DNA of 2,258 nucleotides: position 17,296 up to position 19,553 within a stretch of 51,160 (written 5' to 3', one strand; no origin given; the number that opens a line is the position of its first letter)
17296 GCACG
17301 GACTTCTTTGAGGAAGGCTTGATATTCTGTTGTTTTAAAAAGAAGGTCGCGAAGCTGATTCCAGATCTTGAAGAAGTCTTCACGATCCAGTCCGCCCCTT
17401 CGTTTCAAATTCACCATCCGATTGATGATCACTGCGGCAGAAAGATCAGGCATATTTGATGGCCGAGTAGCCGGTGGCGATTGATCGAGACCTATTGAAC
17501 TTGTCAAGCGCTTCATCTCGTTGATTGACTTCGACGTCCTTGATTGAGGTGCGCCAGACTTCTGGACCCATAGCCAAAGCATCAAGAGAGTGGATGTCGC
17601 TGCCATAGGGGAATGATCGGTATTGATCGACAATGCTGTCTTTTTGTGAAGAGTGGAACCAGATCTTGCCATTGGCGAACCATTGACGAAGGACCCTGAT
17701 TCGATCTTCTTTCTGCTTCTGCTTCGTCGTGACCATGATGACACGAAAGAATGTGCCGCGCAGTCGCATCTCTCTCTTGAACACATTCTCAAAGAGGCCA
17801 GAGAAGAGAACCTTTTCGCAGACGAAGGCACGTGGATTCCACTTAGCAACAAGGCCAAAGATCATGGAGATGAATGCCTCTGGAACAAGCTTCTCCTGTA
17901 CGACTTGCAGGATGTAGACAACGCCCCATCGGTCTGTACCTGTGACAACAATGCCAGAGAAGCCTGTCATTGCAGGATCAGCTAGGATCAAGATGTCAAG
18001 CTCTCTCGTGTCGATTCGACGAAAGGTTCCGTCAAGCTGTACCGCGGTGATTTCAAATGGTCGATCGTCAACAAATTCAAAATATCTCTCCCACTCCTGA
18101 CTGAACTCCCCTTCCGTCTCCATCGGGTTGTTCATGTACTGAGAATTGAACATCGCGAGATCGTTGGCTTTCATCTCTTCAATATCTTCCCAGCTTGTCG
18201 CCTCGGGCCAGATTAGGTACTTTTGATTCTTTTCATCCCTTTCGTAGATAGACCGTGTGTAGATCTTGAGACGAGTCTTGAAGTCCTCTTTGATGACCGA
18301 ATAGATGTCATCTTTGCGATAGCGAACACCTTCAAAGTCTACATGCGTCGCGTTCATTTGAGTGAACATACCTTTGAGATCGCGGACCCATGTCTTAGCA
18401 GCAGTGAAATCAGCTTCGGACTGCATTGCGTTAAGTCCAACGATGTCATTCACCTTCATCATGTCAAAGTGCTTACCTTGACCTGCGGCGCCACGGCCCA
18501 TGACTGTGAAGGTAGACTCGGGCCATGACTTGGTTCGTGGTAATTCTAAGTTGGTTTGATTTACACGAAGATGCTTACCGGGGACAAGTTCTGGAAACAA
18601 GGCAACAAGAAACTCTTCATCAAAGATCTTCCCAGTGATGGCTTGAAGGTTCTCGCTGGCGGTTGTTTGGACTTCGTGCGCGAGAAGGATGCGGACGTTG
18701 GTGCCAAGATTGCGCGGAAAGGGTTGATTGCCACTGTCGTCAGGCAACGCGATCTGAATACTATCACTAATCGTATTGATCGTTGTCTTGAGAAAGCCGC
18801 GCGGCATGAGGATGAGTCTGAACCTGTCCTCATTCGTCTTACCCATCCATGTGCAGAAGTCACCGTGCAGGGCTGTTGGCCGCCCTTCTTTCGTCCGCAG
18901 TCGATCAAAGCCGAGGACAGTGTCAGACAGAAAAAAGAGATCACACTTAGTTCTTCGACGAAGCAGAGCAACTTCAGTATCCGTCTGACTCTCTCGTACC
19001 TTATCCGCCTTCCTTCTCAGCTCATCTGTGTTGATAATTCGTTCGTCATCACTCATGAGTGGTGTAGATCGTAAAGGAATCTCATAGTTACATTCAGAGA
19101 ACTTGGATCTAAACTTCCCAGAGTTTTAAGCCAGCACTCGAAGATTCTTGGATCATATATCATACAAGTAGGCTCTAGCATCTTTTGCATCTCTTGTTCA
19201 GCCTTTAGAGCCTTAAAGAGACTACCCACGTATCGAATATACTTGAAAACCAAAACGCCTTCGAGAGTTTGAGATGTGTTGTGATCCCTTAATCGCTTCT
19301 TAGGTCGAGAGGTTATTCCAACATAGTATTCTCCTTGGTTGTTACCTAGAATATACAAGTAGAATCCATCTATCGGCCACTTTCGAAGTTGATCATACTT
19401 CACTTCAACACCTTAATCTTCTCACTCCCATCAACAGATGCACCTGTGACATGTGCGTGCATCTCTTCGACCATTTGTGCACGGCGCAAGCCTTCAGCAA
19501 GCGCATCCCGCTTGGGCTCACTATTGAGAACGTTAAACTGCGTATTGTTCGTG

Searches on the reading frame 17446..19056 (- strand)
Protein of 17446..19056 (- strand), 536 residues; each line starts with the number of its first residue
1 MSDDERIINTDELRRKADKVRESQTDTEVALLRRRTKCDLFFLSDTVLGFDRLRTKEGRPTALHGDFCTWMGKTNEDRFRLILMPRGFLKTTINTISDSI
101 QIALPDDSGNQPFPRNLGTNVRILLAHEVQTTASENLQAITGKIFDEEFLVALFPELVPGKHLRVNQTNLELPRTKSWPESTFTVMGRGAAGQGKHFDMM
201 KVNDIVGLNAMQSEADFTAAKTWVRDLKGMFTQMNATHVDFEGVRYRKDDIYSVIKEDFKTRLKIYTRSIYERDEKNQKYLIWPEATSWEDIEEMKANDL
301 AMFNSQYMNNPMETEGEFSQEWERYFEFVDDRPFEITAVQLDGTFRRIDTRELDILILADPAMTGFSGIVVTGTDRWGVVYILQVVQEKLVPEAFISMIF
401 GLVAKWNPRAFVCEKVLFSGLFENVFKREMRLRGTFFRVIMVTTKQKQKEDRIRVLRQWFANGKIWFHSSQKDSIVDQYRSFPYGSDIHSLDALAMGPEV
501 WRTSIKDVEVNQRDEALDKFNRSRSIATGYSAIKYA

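Call 13: search_protein_families(library=pfam, proteins=[window:17446-19056:-], max_evalue=0.001)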
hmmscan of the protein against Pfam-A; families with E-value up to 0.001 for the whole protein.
window:17446-19056:- (536 aa): 0 families

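Call 14: search_dna_similar(query=window:17446-19056:-, collection=phages, mode=protein, max_rows=15)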
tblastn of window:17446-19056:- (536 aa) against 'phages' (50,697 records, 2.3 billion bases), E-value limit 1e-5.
Records with a match: 16; places in all: 16; records where one place covers at least 80% of the query: 8.
Best place of each record, by identity: <60% 16.
By first word of the organism name: Cyanophage 3; Leptolyngbya 3; Phormidium 2; Anabaena 2; Caudoviricetes 1; Plectonema 1; Mastigocladus 1; Arthronema 1; Campylobacter 1; Pelagibacter 1.
By host as written in the record: - 2; Phormidium foveolarum 2; Leptolyngbya boryana 2; Leptolyngbya foveolarum 2; Anabaena variabilis 2; Leptolyngbya boryana IU 594 1; Leptolyngbya boryana FACHB-402 (synonym: Plectonema boryanum FACHB-402) 1; Mastigocladus sp. 1; and 3 more.
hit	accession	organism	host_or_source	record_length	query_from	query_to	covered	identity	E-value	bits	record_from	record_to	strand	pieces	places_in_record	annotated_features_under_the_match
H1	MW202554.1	Caudoviricetes sp.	Manatee Spring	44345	32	495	74%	26.5%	7e-16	144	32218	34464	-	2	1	terminase large subunit (x2) | hypothetical protein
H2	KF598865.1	Cyanophage PP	Phormidium foveolarum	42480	39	500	86%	22.5%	3e-7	59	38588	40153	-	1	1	terminase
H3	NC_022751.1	Cyanophage PP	Phormidium foveolarum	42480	39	500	86%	22.5%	3e-7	59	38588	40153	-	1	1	terminase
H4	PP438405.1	Leptolyngbya phage Lbo-JY12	Leptolyngbya boryana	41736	39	500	86%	22.5%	4e-7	59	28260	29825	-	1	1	terminase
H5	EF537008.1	Phormidium phage Pf-WMP3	Leptolyngbya foveolarum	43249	39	500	86%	22.5%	5e-7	59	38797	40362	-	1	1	terminase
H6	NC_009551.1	Phormidium phage Pf-WMP3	Leptolyngbya foveolarum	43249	39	500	86%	22.5%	5e-7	59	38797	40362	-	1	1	terminase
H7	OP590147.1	Leptolyngbya phage LPP-2, strain SPI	Leptolyngbya boryana IU 594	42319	39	500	86%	22.5%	7e-7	58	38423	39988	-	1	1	terminase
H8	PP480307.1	Cyanophage PP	-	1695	47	500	85%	22.5%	3e-7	59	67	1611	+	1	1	terminase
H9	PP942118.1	Plectonema phage PP-DH22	Leptolyngbya boryana FACHB-402 ...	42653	47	500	85%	22.5%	5e-7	59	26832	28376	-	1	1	record has no annotation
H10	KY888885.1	Mastigocladus phage CHP58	Mastigocladus sp.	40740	65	466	75%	23.2%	9e-11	71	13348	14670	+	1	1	record has no annotation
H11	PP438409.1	Leptolyngbya phage Lsp-JY17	Leptolyngbya boryana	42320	39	434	74%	22.9%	1e-6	58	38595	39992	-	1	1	terminase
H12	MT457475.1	Arthronema virus TR020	Arthronema africanum strain 1980/01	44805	38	412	70%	22.9%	3e-7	59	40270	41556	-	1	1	large terminase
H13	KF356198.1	Anabaena phage A-4L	Anabaena variabilis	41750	166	483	59%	22.3%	1e-6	57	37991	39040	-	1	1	terminase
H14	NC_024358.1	Anabaena phage A-4L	Anabaena variabilis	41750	166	483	59%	22.3%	1e-6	57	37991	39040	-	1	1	terminase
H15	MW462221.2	Campylobacter phage CAM-P21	Campylobacter coli CAN 10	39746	258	506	46%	25.5%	2e-7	61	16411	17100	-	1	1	hypothetical protein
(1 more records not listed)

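Call 25: find_homologous_proteins(query=window:17446-19056:-, max_evalue=1e-10)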
Query window:17446-19056:- (536 aa): 191 proteins with E <= 1e-10 among 8000 candidates; the best 120 are listed.
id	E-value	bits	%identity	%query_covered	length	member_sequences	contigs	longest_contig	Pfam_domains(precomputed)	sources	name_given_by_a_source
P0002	0.0e+0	1225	100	100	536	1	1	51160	-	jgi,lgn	jgi:hypothetical protein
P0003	1.4e-202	692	71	79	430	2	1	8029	-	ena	-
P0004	4.2e-201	687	59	100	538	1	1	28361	-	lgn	-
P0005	2.3e-189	649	56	100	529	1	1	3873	-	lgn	-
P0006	2.2e-179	616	53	100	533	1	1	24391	-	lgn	-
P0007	2.9e-173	596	53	100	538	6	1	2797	-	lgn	-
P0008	1.1e-134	468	44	98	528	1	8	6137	-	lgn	-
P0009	8.1e-134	465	46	93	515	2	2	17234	-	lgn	-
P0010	1.5e-131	458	44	94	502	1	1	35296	-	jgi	-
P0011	2.8e-130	454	43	95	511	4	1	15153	-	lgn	-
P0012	3.4e-119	417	42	98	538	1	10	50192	-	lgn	-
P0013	2.2e-117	411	41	97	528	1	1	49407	-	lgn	-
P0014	8.4e-117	409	39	99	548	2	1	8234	-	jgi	jgi:predicted phage terminase large subunit-like protein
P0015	2.5e-116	408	41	99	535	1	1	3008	-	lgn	-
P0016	6.8e-115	403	40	98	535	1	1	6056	-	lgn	-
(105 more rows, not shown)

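Call 26: find_encoding_contigs(protein=P0004, flank=10000, max_places=2)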
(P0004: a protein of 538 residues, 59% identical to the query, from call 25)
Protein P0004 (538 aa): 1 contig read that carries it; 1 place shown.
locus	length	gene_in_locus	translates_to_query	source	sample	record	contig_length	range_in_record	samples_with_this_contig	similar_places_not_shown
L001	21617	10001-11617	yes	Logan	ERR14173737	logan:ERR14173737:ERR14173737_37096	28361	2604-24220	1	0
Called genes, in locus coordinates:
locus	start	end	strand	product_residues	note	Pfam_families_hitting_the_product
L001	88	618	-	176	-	-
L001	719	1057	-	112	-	-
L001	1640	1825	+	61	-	-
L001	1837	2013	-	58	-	-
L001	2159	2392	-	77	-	-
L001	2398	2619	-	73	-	-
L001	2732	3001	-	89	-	-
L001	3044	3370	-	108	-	-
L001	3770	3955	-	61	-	-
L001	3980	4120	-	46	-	-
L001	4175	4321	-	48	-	-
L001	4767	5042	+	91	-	-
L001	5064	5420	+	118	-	-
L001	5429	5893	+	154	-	-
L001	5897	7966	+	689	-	-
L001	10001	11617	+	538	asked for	-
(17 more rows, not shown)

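Call 27: find_encoding_contigs(protein=P0006, flank=10000, max_places=2)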
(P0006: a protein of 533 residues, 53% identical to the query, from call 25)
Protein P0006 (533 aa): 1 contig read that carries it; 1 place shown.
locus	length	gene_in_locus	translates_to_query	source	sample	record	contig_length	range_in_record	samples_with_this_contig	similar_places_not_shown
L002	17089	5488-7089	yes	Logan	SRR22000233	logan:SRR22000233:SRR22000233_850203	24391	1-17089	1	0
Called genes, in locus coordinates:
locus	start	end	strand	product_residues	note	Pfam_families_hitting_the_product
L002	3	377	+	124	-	?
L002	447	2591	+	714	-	-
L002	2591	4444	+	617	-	-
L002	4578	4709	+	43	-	-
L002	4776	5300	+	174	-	-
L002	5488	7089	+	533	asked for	-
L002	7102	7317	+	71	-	-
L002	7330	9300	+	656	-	PF23899:SU10_portal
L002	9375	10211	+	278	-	-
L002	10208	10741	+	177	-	-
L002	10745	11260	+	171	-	-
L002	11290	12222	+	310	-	PF10124:Mu-like_gpT (faint), PF25209:Phage_capsid_4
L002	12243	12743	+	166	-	-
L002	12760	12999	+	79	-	-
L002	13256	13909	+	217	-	PF24175:SU10_adaptor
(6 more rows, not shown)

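Call 28: find_encoding_contigs(protein=P0003, flank=10000, max_places=2)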
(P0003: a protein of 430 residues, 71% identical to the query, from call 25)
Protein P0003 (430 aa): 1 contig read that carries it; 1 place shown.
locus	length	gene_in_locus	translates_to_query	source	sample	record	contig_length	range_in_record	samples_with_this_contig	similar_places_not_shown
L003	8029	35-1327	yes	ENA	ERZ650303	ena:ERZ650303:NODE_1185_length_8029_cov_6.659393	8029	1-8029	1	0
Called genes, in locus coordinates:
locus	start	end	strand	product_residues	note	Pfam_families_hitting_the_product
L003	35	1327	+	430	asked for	-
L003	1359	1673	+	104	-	PF01844:HNH (weak)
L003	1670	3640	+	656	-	PF23899:SU10_portal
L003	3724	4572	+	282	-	-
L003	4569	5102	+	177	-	-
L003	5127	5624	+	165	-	-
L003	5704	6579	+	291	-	PF10124:Mu-like_gpT (faint), PF25209:Phage_capsid_4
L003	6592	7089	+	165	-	-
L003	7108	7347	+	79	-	-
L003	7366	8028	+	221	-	?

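Call 36: find_related_loci(query=A1, collection=viral_contigs, flank=10000)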
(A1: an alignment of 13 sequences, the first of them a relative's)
Query A1 (536 aa) in viral_contigs; peptide patterns used: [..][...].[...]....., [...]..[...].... (x = any residue, [..] = any of these).
39 stretches matched a pattern; 22 encode a relative of the query (tblastn E <= 1e-3); 22 distinct loci.
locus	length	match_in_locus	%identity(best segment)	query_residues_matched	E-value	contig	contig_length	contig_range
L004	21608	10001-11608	73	1-536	0e+0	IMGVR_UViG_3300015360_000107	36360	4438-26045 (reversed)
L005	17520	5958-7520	43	9-533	1e-141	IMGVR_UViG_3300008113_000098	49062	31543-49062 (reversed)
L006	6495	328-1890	43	9-533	6e-142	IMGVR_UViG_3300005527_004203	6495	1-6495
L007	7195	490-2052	43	9-533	1e-141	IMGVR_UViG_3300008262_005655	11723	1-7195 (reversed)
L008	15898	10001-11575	43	9-536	6e-138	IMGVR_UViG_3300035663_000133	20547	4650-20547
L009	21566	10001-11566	42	9-533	2e-137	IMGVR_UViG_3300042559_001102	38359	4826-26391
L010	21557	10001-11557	43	15-536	6e-139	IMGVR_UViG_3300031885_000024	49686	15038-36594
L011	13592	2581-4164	40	7-534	5e-120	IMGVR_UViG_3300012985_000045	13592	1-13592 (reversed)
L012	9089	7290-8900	38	2-535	1e-115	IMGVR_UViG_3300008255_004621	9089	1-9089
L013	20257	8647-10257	38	2-535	1e-115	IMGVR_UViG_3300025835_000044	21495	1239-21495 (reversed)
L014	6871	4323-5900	37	19-533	4e-110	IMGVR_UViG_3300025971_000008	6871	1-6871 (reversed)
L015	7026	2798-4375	37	19-533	4e-110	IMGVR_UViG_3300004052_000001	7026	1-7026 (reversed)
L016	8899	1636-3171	37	14-533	3e-109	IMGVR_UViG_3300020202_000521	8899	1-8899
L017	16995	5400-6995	37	5-533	1e-100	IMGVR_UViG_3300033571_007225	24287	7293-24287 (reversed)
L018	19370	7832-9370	38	18-533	7e-99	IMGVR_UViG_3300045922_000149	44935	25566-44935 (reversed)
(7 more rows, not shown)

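Call 44: find_related_loci(query=A1, collection=metagenome_contigs, flank=10000)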
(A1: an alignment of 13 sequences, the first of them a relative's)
Query A1 (536 aa) in metagenome_contigs; peptide patterns used: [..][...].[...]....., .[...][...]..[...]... (x = any residue, [..] = any of these).
431 stretches matched a pattern; 24 encode a relative of the query (tblastn E <= 1e-3); 24 distinct loci.
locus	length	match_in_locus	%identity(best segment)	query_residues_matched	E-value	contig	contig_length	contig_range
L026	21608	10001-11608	73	1-536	0e+0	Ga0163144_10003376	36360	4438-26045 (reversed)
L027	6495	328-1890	43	9-533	5e-142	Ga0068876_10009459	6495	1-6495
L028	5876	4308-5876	44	9-535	1e-142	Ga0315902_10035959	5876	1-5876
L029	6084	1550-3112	43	9-533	3e-142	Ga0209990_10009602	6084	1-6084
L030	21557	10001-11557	43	15-536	5e-139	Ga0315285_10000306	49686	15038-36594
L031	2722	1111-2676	42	9-534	1e-143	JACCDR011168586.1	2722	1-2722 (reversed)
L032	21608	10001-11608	39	4-535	2e-118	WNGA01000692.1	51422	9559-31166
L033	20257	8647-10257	38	2-535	1e-115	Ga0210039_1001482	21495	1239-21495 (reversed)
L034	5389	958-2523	37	9-534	6e-114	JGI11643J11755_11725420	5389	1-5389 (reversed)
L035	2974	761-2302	38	4-533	7e-117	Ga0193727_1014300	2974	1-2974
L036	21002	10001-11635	37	10-533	2e-111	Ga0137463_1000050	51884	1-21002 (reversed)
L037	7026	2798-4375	37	19-533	3e-110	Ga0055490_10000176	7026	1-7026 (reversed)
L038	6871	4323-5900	37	19-533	3e-110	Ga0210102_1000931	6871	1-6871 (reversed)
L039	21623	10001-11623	38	12-533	8e-110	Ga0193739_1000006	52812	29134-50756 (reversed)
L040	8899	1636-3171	37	14-533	2e-109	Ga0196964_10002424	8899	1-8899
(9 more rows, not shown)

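Call 46: find_encoding_contigs(protein=P0012, flank=10000, max_places=1)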
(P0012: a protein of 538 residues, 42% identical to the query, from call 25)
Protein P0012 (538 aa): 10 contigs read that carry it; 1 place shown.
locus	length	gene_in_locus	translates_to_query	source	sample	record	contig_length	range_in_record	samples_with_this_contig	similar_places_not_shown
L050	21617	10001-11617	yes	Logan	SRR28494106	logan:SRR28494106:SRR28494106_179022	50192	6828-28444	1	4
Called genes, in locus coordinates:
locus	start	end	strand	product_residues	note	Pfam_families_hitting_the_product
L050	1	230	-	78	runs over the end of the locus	-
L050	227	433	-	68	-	-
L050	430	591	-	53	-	-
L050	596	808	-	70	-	-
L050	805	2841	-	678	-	PF00176:SNF2-rel_dom, PF04851:ResIII, PF00271:Helicase_C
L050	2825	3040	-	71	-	-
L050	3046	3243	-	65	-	-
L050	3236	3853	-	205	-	-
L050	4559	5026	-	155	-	-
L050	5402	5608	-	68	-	-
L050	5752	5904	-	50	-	-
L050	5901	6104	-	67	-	-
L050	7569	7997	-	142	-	-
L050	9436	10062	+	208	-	-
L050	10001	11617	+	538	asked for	-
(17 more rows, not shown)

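Call 47: find_encoding_contigs(protein=P0013, flank=10000, max_places=1)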
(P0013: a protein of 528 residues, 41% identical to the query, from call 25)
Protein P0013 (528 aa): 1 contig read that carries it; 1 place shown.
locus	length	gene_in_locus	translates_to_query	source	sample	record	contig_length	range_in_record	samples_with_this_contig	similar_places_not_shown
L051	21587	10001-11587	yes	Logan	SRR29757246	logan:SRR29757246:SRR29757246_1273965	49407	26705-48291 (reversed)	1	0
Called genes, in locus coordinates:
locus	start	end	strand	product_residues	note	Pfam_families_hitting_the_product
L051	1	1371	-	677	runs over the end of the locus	PF00176:SNF2-rel_dom, PF04851:ResIII (weak), PF00271:Helicase_C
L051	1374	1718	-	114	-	-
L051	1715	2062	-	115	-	-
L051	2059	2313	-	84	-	-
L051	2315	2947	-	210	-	-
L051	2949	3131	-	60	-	-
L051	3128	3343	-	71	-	-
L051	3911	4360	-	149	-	-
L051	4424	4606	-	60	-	-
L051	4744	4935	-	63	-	-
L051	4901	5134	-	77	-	-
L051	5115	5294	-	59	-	-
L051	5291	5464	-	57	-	-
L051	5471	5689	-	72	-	-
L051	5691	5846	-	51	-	-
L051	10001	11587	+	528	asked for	-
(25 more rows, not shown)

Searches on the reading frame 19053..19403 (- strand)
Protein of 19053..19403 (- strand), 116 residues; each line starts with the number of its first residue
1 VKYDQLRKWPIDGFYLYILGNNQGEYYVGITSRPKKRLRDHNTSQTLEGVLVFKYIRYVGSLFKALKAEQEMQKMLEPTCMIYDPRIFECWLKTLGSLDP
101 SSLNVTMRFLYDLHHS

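Call 99: search_protein_families(library=pfam, proteins=[window:19053-19403:-], max_evalue=0.001)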
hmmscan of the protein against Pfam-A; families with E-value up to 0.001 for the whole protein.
window:19053-19403:- (116 aa): 2 families
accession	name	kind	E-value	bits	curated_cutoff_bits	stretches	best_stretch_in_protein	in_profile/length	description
PF01541.30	GIY-YIG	-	3e-07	31.1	22.6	1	14-74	2-70/78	GIY-YIG catalytic domain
PF10544.15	T5orf172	-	0.00065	20.6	20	1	15-78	2-69/101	T5orf172 domain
